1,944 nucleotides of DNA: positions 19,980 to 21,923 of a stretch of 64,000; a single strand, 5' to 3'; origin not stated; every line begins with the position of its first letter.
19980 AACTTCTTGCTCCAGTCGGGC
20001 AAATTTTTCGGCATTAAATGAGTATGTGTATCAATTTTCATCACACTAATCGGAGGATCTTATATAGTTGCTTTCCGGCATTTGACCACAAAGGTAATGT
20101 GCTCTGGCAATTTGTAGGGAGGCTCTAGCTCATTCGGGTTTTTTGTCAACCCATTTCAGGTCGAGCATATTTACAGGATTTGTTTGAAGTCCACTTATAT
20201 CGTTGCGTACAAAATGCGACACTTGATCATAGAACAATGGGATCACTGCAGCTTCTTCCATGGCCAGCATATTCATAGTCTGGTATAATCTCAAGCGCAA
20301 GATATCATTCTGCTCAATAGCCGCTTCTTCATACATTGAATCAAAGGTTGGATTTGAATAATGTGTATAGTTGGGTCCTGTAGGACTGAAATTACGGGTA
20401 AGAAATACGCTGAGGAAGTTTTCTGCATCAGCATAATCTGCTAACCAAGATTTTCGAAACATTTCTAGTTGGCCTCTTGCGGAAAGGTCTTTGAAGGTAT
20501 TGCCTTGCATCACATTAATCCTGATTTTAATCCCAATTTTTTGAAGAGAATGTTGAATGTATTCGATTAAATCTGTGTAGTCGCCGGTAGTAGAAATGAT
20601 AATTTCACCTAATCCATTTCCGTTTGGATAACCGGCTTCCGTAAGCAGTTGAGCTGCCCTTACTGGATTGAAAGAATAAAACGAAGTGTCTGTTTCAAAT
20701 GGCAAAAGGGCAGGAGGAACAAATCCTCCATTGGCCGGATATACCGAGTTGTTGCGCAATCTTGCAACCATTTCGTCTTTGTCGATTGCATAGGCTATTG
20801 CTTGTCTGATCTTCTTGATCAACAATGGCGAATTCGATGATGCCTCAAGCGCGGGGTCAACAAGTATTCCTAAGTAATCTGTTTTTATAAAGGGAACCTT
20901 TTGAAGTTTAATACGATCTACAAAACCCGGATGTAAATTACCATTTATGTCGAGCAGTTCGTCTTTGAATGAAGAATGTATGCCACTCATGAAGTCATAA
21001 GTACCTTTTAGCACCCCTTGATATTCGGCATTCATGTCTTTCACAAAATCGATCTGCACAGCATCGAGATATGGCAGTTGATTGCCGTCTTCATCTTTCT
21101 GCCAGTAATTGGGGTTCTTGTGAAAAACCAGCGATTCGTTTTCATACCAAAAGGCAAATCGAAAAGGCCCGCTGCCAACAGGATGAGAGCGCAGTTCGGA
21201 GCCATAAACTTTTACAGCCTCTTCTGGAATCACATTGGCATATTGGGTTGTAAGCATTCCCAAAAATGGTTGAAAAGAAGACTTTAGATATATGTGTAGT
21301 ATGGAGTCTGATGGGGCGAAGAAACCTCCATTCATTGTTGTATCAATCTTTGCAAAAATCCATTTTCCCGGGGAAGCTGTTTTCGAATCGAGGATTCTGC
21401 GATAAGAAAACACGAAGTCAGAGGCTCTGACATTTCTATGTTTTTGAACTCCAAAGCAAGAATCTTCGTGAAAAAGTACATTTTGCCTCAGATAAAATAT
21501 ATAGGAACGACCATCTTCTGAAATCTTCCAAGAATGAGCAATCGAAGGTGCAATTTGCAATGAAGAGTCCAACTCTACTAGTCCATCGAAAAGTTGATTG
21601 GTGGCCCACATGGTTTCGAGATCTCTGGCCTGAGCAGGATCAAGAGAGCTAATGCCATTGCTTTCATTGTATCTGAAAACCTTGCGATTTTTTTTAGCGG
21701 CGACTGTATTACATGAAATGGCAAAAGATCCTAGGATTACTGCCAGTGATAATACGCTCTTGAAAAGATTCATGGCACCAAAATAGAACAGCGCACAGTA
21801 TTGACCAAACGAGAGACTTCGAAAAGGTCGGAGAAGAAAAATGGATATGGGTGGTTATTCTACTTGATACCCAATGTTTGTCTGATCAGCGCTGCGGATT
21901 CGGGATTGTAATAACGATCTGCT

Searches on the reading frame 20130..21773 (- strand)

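Call 10: search_protein_families(library=pfam, proteins=[window:20130-21773:-])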
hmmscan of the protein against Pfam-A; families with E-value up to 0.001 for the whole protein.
window:20130-21773:- (547 aa): 1 family
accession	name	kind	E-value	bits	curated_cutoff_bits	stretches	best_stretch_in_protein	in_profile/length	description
PF00496.27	SBP_bac_5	-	4.5e-72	243.6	32.4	1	74-459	2-362/368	Bacterial extracellular solute-binding proteins, family 5 Middle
